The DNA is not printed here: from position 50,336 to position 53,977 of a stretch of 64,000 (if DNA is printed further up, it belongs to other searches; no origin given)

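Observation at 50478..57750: Higher-order 12-module (~3.4 kb) segmental duplication inside the giant gene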

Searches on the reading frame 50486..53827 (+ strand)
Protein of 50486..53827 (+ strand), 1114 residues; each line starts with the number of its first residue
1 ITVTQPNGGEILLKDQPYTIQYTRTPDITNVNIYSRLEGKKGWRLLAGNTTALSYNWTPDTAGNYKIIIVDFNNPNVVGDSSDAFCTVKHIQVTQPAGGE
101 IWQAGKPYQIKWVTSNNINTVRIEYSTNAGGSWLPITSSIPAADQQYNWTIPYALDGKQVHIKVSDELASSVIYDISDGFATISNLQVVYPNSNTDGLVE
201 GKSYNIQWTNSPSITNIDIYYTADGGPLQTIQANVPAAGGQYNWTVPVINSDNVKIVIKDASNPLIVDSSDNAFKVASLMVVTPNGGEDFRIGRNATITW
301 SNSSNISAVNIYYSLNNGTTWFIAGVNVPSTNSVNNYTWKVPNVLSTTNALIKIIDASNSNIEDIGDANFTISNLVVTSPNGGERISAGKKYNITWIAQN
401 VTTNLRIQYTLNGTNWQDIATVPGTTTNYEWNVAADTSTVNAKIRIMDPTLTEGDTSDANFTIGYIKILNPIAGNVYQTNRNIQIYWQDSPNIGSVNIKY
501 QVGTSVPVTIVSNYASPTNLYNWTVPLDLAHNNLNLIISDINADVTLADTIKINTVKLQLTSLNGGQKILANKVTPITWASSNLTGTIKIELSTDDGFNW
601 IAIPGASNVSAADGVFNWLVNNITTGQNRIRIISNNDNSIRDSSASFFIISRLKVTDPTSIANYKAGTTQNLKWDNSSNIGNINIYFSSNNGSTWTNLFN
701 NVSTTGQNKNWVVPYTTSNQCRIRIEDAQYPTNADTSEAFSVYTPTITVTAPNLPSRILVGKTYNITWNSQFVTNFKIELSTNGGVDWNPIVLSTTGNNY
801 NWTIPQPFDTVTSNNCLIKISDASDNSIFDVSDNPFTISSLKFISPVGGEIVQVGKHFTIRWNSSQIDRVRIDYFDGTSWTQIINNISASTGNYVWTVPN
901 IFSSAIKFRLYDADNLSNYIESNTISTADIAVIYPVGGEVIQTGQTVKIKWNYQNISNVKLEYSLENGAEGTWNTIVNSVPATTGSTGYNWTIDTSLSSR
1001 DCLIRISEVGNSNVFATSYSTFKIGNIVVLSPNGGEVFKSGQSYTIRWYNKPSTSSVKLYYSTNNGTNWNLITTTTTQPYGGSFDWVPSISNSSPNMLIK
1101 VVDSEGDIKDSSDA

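Call 11: search_protein_families(library=pfam, proteins=[window:50486-53827:+], max_evalue=0.01)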
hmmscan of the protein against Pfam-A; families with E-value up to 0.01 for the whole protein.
window:50486-53827:+ (1114 aa): 3 families
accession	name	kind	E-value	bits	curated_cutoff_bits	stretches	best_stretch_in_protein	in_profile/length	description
PF10342.15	Kre9_KNH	-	2.6e-30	105.5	24.6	4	95-180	1-92/94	Kre9/KNH-like N-terminal Ig-like domain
PF21471.3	Reelin_subrepeat-B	-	9.9e-11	42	27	0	1051-1079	54-82/127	Reelin subrepeat B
PF17957.7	Big_7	-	0.00019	22.4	24.1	0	377-437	5-61/70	Bacterial Ig domain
